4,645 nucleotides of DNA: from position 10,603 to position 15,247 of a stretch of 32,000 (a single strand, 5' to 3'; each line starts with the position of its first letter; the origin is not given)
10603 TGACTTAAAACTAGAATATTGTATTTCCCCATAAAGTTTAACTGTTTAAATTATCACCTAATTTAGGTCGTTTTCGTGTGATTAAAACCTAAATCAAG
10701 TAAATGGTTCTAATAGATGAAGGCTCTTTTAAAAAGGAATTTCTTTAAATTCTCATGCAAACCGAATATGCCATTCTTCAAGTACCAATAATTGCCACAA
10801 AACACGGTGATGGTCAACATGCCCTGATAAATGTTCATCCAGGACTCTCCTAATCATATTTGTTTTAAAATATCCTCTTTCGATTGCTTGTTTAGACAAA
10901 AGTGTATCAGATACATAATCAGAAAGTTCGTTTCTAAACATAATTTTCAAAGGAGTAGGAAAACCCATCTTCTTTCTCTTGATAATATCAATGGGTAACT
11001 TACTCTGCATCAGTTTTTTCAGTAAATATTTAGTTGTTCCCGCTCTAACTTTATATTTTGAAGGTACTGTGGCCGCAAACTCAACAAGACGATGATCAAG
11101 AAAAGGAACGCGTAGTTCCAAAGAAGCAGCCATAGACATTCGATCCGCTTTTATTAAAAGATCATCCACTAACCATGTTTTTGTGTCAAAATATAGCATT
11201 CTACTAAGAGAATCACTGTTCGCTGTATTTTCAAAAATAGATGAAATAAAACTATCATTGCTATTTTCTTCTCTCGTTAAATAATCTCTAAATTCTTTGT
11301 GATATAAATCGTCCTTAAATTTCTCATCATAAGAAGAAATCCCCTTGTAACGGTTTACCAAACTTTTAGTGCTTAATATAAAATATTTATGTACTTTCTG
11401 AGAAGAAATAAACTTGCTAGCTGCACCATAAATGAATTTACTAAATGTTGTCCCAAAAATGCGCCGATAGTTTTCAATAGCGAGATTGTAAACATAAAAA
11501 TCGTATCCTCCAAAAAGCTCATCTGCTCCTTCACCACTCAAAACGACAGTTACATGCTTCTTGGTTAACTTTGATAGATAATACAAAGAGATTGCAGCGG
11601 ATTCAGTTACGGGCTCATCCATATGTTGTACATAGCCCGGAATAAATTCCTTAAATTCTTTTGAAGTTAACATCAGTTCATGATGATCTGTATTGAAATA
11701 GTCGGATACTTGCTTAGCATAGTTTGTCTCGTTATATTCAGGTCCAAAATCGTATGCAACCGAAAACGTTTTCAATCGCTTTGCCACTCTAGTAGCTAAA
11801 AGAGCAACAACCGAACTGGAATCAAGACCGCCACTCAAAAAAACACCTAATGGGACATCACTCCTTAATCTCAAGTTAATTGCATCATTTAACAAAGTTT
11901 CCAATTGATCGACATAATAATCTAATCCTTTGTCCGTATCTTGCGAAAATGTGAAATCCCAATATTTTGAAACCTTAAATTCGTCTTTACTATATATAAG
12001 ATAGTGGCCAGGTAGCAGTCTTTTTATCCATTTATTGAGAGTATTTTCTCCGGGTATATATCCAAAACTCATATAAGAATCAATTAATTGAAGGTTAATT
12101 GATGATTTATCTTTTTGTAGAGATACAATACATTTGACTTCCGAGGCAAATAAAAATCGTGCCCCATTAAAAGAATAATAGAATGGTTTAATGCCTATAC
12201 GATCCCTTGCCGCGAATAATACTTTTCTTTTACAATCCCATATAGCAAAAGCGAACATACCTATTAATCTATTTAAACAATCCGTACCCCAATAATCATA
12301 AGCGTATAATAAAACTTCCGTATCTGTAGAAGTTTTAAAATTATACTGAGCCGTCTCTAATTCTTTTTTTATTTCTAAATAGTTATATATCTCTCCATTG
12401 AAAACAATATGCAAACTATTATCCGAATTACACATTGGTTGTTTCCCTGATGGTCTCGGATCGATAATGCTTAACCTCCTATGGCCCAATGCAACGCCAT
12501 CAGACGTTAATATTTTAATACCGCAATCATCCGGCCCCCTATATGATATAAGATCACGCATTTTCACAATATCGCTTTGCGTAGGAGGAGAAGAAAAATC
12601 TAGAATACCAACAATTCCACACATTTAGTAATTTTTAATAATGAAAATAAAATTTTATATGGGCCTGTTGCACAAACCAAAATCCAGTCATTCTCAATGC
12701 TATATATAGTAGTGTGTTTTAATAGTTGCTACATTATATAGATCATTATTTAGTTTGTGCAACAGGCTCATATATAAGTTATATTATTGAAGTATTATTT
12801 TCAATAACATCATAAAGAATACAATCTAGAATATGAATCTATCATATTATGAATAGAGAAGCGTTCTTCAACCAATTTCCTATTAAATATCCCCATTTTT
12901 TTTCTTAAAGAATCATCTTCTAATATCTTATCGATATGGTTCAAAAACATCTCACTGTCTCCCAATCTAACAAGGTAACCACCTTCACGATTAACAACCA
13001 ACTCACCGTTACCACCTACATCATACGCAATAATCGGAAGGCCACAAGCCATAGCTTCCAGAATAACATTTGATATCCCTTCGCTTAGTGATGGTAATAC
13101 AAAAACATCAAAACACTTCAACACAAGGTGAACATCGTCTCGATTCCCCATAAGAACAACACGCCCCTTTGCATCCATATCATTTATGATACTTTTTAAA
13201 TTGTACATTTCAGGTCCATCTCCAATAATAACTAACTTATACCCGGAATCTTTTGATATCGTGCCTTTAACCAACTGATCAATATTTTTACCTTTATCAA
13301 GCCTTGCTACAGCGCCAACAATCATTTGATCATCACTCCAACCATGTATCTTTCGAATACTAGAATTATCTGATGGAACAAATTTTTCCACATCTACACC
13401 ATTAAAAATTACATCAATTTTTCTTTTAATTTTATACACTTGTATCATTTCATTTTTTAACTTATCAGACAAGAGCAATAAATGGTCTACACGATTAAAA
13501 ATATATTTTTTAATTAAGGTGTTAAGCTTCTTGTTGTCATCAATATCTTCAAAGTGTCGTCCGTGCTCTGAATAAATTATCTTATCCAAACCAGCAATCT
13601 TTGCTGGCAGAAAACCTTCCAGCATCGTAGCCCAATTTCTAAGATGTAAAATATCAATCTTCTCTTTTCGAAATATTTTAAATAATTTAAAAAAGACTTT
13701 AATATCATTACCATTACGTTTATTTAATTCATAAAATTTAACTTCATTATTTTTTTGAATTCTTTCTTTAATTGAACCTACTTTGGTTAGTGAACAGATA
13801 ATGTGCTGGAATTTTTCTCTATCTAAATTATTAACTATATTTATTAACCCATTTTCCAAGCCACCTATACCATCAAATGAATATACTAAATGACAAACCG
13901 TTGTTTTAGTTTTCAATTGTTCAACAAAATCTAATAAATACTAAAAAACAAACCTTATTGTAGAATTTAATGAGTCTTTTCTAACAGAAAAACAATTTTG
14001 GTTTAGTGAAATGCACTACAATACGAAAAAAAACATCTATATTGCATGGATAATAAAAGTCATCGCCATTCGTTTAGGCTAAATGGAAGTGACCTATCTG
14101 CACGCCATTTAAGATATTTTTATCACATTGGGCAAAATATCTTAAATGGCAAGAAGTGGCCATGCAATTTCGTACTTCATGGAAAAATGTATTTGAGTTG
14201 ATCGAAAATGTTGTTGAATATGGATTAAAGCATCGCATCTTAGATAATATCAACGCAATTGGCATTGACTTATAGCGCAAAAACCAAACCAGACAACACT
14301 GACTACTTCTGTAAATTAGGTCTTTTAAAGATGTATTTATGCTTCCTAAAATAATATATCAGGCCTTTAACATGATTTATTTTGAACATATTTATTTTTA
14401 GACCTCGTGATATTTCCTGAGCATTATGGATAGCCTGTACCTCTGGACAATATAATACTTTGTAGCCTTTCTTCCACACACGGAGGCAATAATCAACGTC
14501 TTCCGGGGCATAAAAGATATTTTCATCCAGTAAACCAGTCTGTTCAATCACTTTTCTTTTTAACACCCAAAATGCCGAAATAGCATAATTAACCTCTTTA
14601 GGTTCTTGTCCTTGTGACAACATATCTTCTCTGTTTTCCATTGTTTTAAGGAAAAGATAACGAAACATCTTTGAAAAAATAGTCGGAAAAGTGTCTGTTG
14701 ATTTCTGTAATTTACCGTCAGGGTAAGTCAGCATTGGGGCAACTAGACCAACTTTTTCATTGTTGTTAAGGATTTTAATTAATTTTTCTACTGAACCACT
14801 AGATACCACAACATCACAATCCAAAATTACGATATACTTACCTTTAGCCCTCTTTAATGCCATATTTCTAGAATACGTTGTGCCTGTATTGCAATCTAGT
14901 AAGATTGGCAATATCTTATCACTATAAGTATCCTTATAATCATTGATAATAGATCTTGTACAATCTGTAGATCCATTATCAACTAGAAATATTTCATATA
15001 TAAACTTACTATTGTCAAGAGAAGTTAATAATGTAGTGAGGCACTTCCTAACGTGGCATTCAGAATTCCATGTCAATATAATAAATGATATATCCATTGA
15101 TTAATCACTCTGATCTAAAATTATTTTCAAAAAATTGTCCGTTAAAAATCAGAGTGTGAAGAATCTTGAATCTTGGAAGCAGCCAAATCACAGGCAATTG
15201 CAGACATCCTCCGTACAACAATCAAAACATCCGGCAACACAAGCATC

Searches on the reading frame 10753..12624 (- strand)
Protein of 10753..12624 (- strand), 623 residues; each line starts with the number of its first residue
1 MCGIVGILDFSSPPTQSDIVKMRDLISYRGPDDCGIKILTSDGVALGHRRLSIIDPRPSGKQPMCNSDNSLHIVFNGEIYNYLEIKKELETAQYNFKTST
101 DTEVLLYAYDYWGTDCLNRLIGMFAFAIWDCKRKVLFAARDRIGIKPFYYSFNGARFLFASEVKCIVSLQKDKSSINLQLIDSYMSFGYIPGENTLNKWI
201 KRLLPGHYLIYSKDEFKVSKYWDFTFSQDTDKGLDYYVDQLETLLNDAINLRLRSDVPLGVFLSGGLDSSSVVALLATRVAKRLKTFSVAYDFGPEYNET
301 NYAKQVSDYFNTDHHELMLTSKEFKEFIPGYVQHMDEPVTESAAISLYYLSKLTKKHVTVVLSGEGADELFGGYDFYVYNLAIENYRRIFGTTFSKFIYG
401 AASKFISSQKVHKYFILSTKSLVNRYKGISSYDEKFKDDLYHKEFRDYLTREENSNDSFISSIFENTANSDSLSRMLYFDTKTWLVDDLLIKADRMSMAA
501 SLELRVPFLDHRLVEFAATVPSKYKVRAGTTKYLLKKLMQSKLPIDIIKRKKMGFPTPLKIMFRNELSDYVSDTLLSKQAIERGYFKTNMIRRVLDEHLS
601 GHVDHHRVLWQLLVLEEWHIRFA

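Call 17: search_protein_families(library=pfam, proteins=[window:10753-12624:-])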
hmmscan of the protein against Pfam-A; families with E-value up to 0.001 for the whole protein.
window:10753-12624:- (623 aa): 5 families
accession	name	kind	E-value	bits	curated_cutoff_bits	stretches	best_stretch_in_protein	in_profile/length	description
PF00733.27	Asn_synthase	-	2.9e-106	356.6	21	1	241-619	2-353/354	Asparagine synthase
PF13537.11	GATase_7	-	2.1e-46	157.4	25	1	48-167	1-122/123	Glutamine amidotransferase domain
PF13522.11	GATase_6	-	1e-43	148.9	27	1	32-162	2-130/130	Glutamine amidotransferase domain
PF12481.13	DUF3700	-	7.7e-05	22.7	27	1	65-166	72-175/228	Aluminium induced protein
PF06508.19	QueC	-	0.00017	21.6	22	1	261-320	4-61/210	Queuosine biosynthesis protein QueC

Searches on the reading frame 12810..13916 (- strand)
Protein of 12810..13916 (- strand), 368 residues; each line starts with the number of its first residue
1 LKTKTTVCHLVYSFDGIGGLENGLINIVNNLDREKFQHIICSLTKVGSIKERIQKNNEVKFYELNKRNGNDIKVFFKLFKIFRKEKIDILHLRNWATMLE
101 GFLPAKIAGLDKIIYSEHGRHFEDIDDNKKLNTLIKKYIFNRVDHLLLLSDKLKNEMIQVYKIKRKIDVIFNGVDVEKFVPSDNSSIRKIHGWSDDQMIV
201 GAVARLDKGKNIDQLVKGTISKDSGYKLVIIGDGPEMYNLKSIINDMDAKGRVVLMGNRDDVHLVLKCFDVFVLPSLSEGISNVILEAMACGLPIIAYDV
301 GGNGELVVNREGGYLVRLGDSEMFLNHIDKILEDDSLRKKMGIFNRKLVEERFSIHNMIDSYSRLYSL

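Call 17: search_protein_families(library=pfam, proteins=[window:12810-13916:-])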
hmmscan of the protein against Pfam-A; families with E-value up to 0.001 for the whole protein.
window:12810-13916:- (368 aa): 4 families
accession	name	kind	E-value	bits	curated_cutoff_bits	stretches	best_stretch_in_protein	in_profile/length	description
PF00534.26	Glycos_transf_1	-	2.2e-35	122.1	26.4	1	185-347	3-171/172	Glycosyl transferases group 1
PF13692.12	Glyco_trans_1_4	-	6e-30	104.8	27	1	199-334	3-142/142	Glycosyl transferases group 1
PF13439.12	Glyco_transf_4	-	1.3e-20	74.5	28.5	1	17-178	1-170/170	Glycosyltransferase Family 4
PF13477.12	Glyco_trans_4_2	-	1.4e-07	32.2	23.4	1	25-147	14-136/139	Glycosyl transferase 4-like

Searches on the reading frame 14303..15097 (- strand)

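Call 17: search_protein_families(library=pfam, proteins=[window:14303-15097:-])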
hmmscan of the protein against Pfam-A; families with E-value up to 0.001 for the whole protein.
window:14303-15097:- (264 aa): 8 families
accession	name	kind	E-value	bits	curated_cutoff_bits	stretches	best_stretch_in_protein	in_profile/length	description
PF00535.33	Glycos_transf_2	-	1.7e-26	93.6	23.3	1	4-186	1-166/168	Glycosyl transferase family 2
PF13641.12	Glyco_tranf_2_3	-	8.7e-15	55.8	27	1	3-222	3-209/230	Glycosyltransferase like family 2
PF10111.15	Glyco_tranf_2_2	-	3e-10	40.5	27.3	1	33-221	29-212/276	Glycosyltransferase like family 2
PF13632.12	Glyco_trans_2_3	-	4.3e-07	30.4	27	1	88-222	1-120/198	Glycosyl transferase family group 2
PF13506.12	Glyco_transf_21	-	1.8e-06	28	21.7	1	80-221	25-151/174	Glycosyl transferase family 21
PF13896.12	Glyco_transf_49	-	4.9e-05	23.3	27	1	76-115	121-160/329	Glycosyl-transferase for dystroglycan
PF13712.12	Glyco_tranf_2_5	-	9.7e-05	22.6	27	1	75-225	43-190/210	Glycosyltransferase like family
PF11397.14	GlcNAc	-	0.00023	21.2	21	1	70-224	109-269/352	Glycosyltransferase (GlcNAc)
